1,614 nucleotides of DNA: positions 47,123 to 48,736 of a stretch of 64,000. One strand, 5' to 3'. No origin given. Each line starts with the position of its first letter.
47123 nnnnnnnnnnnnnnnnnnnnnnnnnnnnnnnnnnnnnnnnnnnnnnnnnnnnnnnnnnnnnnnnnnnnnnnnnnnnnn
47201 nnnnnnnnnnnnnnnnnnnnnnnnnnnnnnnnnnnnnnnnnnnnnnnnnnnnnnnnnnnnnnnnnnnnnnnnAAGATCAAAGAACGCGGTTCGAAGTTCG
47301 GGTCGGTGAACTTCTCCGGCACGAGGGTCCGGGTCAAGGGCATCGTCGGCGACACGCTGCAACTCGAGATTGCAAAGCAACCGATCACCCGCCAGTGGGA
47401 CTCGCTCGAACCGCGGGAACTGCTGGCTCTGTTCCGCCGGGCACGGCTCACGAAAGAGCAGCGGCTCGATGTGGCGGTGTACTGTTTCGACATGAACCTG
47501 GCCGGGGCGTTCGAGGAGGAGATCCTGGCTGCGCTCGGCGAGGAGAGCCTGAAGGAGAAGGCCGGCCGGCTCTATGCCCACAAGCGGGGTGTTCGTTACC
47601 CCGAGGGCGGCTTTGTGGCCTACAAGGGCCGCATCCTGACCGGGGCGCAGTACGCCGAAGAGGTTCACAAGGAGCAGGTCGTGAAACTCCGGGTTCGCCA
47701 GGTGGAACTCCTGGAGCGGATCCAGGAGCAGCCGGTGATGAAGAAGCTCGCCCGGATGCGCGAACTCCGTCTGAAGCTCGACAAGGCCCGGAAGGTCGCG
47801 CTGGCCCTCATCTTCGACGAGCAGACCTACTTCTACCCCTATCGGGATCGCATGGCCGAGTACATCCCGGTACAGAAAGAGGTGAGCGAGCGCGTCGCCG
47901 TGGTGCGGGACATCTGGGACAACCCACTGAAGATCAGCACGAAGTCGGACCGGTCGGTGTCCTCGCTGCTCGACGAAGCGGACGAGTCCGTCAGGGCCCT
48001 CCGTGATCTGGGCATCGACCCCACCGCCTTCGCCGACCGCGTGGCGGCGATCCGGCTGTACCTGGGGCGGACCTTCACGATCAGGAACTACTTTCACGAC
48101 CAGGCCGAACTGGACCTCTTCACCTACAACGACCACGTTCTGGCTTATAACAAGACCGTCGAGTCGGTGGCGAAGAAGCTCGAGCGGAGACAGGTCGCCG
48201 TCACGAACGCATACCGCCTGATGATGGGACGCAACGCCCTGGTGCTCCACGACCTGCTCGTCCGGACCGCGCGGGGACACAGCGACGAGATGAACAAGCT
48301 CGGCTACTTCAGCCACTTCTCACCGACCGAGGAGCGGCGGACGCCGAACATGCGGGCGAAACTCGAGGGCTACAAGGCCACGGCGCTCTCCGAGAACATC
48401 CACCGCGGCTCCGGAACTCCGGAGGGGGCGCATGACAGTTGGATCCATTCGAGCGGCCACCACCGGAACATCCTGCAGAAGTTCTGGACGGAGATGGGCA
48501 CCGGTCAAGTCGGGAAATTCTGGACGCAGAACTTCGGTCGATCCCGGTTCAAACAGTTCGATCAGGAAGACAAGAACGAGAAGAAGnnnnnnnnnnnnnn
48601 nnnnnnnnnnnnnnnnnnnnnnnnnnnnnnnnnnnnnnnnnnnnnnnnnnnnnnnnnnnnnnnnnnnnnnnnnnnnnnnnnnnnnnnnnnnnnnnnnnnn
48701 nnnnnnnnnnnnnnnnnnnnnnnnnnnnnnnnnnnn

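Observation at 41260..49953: Operon of a sigma-54 activator carrying an FHA domain, a CarboxypepD_reg-repeat lipoprotein, and two membrane-anchored FHA proteins, one ending in a CAP/PR-1 domain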

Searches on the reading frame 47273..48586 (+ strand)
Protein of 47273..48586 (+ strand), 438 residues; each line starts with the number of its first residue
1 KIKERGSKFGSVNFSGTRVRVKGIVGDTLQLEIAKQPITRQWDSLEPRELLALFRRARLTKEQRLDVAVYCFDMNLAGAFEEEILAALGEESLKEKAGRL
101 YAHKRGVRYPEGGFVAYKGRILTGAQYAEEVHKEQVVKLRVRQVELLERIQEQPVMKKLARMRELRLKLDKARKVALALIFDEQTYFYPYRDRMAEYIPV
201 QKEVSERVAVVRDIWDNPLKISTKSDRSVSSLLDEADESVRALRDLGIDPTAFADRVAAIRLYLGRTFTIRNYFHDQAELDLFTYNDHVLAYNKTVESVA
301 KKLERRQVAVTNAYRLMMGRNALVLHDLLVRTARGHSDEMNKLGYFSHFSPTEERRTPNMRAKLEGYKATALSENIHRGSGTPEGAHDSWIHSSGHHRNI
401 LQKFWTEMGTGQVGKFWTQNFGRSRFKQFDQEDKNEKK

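Call 60: find_homologous_proteins(query=window:47273-48586:+, max_evalue=1e-10)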
Query seq(438 aa) (438 aa): 46 proteins with E <= 1e-10 among 8000 candidates.
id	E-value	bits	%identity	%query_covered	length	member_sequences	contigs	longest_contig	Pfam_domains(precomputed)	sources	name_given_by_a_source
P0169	3.3e-165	568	61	94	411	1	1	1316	PF00188.33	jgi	jgi:uncharacterized protein YkwD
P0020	2.6e-147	509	58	90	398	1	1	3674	PF00188.33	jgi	jgi:uncharacterized protein YkwD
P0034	8.2e-93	330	42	88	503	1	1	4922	-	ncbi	-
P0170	5.6e-86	307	58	52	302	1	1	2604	PF00188.33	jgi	-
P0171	4.5e-82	294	41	85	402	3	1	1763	PF00188.33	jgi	jgi:uncharacterized protein YkwD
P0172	1.2e-77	280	42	77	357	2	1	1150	-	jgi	jgi:uncharacterized protein YkwD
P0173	3.7e-76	275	44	72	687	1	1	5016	PF00188.33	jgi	jgi:hypothetical protein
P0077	8.9e-70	254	38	79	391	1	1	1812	PF00188.33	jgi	-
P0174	4.2e-63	232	36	90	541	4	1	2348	PF00188.33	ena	-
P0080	1.4e-58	217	32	96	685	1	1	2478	PF00188.33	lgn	-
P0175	2.3e-57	213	34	87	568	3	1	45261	PF00188.33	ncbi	-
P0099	6.2e-57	211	33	94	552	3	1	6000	-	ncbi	ncbi:MAG: CAP domain-containing protein [Planctomycetia bacterium]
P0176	7.5e-54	201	37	75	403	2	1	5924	PF00188.33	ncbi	-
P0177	3.8e-51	192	37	75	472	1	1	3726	PF00188.33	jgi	jgi:uncharacterized protein YkwD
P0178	1.0e-50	191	35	93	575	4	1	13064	PF00188.33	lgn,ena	-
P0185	4.9e-46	175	36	75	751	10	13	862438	PF00188.33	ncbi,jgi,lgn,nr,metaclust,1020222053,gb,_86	ncbi:MAG: CAP domain-containing protein [bacterium]|nr:CAP domain-containing protein [Planctomycetot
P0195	1.2e-40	158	39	59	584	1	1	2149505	PF00188.33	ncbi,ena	-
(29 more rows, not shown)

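Call 64: find_encoding_contigs(protein=P0185, flank=8000, max_places=3)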
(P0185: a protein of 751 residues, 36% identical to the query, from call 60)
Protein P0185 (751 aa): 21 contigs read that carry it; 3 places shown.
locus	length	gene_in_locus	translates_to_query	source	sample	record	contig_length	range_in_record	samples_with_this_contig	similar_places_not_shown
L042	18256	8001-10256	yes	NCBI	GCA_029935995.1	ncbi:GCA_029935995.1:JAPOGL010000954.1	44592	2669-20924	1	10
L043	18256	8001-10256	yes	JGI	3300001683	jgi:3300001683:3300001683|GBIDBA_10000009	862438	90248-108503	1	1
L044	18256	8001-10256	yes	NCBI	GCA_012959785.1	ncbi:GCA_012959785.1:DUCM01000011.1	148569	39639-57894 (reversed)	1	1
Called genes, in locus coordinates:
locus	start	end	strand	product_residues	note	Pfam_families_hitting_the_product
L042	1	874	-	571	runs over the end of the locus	-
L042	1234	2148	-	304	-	PF00892:EamA, PF03151:TPT (faint), PF00892:EamA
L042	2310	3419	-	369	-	PF06723:MreB_Mbl, PF00022:Actin (faint), PF14450:FtsA (weak)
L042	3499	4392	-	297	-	-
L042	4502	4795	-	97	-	PF02617:ClpS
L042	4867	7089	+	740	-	PF00580:UvrD-helicase, PF13245:AAA_19, PF13604:AAA_30 (faint), PF01443:Viral_helicase1 (faint), PF13361:UvrD_C, PF13538:UvrD_C_2 (faint), PF21196:PcrA_UvrD_tudor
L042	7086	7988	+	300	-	PF00158:Sigma54_activat, PF01078:Mg_chelatase (faint), PF13191:AAA_16 (weak), PF14532:Sigma54_activ_2, PF07728:AAA_5 (weak), PF25601:AAA_lid_14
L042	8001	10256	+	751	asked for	PF00188:CAP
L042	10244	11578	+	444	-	PF16697:Yop-YscD_cpl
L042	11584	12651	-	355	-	PF13439:Glyco_transf_4 (faint), PF13579:Glyco_trans_4_4 (weak), PF00534:Glycos_transf_1, PF13692:Glyco_trans_1_4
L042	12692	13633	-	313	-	PF03279:Lip_A_acyltrans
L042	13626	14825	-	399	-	PF01636:APH (faint), PF19974:TCAD9 (weak), PF06293:Kdo, PF03109:ABC1 (weak)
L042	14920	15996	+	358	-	PF03739:LptF_LptG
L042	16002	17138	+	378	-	PF03739:LptF_LptG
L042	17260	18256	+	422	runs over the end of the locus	-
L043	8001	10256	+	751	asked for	PF00188:CAP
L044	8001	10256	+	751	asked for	PF00188:CAP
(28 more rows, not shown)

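Call 65: find_encoding_contigs(protein=P0195, flank=8000, max_places=2)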
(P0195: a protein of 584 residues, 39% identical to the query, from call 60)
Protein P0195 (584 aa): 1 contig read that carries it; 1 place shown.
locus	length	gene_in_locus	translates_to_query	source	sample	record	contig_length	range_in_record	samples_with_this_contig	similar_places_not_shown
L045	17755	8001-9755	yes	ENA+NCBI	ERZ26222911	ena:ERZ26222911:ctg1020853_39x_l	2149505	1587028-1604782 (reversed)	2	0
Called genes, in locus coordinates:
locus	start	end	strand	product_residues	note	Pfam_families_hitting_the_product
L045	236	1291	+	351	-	PF00742:Homoserine_dh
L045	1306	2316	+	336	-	PF00561:Abhydrolase_1, PF12697:Abhydrolase_6 (weak), PF12146:Hydrolase_4 (faint)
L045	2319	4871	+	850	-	PF01053:Cys_Met_Meta_PP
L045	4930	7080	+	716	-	PF00580:UvrD-helicase, PF01443:Viral_helicase1 (faint), PF13245:AAA_19, PF13604:AAA_30 (faint), PF13361:UvrD_C, PF13538:UvrD_C_2 (weak)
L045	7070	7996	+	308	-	PF00158:Sigma54_activat, PF14532:Sigma54_activ_2, PF01078:Mg_chelatase (faint), PF07728:AAA_5 (weak), PF25601:AAA_lid_14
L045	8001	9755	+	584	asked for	PF00188:CAP (weak)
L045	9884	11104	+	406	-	PF00884:Sulfatase, PF01663:Phosphodiest (faint)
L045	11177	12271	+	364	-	PF06056:Terminase_5 (faint), PF13384:HTH_23, PF13518:HTH_28, PF13551:HTH_29, PF13565:HTH_32, PF13358:DDE_3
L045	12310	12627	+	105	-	-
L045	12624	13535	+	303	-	PF00291:PALP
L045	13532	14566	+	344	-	PF00884:Sulfatase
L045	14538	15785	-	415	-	PF14690:Zn_ribbon_ISL3, PF13542:HTH_Tnp_ISL3, PF01610:DDE_Tnp_ISL3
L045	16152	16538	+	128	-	-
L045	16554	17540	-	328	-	PF03279:Lip_A_acyltrans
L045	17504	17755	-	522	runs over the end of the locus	PF06293:Kdo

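Call 67: predict_structure(alignment_id=A2)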
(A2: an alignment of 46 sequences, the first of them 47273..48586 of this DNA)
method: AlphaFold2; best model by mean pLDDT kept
length: 438 residues; sequences in the alignment: 46
mean_pLDDT: 95.3   pTM: 0.83
mean pLDDT of the five models: 95.3, 95.1, 94.8, 94.5, 94.3
residues with pLDDT >= 90: 407; 70-90: 22; 50-70: 7; < 50: 2
segments of 3 or more residues with pLDDT < 50: none
pLDDT, mean of each block of 10 residues (from residue 1): 76 93 91 95 94 91 95 97 97 97 97 96 96 97 98 96 98 99 97 97 99 98 94 98 98 97 97 97 97 98 98 99 98 98 98 98 95 94 96 98 98 98 93 55
secondary structure, 60 per line:
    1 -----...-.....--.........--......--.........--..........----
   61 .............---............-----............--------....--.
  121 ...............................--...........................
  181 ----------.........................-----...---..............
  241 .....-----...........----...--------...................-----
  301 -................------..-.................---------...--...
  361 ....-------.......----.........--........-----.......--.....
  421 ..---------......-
elements in order: E10-14 E17-25 E28-33 E36-41 H47-56 H61-73 H77-88 H94-105 E114-117 E120-123 H124-151 H154-180 H191-215 E221-223 H227-245 H251-261 E266-268 H277-295 H302-317 H327-343 H358-364 E372-378 H383-391 H394-401 E407-413 E416-422 H432-437

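Call 82: find_homologous_proteins(query=A2, max_evalue=1e-15)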
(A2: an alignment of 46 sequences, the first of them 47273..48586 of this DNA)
Query A2 (46 sequences) (438 aa, profile of the alignment): 133 proteins with E <= 1e-15 among 8000 candidates; the best 120 are listed.
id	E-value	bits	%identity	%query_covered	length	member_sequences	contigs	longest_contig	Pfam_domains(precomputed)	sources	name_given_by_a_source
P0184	4.5e-190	652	40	62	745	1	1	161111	PF00188.33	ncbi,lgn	-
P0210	6.2e-185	635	36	67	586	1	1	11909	PF00188.33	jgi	jgi:hypothetical protein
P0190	1.0e-182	628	31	87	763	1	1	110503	PF00188.33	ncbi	ncbi:MAG: CAP domain-containing protein [Planctomycetota bacterium]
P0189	9.6e-178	611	38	69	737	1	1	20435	PF00188.33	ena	-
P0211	3.0e-177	610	35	64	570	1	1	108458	PF00188.33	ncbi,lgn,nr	ncbi:MAG: CAP domain-containing protein [Planctomycetota bacterium]|nr:CAP domain-containing protein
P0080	1.5e-176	607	32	96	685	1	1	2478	PF00188.33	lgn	-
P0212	1.8e-174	601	36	66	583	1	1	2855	PF00188.33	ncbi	-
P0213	6.6e-174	599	35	78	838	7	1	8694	PF00188.33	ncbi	-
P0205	9.1e-174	598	34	62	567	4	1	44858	PF00188.33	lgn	-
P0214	4.0e-173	596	32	74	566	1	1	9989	PF00188.33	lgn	-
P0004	9.2e-173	595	56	100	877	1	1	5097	PF00498.32,PF16697.11,PF00188.33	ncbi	-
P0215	4.3e-172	593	38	61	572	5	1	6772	PF00188.33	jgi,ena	-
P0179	4.1e-171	589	42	63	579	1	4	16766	PF00188.33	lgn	-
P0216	1.4e-170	588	37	58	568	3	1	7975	PF00188.33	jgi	-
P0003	1.1e-169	585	54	99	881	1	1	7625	PF00498.32,PF16697.11,PF00188.33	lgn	-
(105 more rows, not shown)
